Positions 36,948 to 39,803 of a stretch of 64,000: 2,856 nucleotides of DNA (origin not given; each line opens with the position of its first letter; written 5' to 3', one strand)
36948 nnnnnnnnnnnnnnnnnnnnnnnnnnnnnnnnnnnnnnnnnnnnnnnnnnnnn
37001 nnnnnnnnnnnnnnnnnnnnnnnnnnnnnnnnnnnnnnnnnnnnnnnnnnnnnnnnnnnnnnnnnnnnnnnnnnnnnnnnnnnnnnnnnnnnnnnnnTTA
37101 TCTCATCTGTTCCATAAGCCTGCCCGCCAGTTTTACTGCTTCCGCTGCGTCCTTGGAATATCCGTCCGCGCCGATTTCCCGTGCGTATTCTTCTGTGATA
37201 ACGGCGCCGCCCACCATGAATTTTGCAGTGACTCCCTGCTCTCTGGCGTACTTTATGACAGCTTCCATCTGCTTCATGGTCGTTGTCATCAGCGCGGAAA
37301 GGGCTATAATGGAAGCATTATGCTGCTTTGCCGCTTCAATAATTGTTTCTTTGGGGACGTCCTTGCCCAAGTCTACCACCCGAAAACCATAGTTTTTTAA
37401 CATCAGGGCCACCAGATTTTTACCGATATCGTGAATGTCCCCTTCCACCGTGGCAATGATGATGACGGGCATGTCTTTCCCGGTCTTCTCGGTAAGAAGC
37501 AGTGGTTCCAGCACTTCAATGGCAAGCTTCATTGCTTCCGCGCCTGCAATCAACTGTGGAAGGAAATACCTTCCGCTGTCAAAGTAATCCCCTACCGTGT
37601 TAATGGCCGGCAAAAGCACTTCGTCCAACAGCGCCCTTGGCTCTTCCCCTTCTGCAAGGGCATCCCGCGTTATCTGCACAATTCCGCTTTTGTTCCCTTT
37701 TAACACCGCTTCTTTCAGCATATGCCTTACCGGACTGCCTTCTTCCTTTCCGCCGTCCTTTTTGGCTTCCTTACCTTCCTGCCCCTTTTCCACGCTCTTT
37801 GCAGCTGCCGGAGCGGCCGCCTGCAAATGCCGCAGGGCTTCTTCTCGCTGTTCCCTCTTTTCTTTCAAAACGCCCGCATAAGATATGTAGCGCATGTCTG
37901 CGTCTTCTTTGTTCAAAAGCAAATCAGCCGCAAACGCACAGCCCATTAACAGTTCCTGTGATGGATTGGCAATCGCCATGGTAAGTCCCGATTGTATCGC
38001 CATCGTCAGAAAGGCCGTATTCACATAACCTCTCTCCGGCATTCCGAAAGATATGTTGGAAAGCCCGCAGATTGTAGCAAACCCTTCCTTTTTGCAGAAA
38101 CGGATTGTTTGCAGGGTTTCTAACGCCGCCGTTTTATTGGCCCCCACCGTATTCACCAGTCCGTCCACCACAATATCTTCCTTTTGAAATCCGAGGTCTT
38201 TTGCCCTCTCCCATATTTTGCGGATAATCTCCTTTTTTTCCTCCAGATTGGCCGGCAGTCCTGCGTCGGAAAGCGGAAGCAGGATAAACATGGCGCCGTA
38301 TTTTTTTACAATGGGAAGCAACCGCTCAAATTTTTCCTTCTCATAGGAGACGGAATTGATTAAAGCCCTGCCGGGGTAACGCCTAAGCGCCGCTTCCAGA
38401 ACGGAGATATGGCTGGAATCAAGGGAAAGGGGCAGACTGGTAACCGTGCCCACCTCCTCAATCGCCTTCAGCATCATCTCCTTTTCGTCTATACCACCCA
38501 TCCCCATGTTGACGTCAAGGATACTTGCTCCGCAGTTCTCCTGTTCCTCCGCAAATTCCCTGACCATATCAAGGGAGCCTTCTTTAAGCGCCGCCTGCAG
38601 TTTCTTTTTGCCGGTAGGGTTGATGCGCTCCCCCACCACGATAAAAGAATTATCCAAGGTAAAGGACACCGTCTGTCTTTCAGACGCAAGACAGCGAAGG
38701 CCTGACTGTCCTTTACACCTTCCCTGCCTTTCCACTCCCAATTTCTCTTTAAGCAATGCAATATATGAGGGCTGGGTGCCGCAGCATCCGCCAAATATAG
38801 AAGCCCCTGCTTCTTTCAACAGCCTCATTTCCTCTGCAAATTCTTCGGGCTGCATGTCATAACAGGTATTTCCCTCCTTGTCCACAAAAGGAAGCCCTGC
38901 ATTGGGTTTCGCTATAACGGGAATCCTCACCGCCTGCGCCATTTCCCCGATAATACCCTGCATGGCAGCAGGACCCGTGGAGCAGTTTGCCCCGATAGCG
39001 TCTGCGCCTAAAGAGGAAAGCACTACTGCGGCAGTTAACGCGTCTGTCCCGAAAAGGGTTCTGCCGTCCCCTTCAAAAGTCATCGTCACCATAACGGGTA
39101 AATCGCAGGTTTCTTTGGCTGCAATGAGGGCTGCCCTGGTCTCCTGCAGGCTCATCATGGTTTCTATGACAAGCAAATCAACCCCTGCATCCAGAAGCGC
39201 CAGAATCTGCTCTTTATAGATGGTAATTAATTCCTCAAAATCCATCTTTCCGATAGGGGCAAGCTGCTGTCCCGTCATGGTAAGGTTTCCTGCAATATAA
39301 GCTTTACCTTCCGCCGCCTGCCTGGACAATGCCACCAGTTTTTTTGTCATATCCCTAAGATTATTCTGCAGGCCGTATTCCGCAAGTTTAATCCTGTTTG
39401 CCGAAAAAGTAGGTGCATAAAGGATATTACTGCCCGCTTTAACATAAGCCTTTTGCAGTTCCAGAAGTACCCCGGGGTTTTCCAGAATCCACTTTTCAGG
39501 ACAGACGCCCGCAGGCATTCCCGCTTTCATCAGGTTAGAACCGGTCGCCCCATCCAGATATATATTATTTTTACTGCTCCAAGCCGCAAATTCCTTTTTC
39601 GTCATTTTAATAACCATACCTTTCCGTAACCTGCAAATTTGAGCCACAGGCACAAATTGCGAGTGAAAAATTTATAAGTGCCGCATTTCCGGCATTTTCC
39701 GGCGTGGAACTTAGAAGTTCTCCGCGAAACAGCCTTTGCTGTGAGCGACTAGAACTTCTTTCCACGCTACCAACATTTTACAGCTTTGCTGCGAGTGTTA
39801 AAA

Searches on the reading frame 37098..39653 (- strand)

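Call 23: search_protein_families(library=pfam, proteins=[window:37098-39653:-])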
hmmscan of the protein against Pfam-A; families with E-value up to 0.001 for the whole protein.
window:37098-39653:- (851 aa): 5 families
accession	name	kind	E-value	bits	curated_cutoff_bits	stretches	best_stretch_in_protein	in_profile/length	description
PF02574.22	S-methyl_trans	-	2.6e-66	224.8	22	1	33-304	3-282/283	Homocysteine S-methyltransferase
PF02310.24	B12-binding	-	3.7e-29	101.4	32.1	1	730-840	2-120/121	B12 binding domain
PF00809.28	Pterin_bind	-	5.7e-28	98.6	25.5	1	341-561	1-242/244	Pterin binding enzyme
PF02607.22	B12-binding_2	-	1.5e-20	73.6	23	1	643-716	2-74/74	B12 binding domain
PF03599.22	CdhD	-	7.7e-05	22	24.8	1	392-519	83-197/387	CO dehydrogenase/acetyl-CoA synthase delta subunit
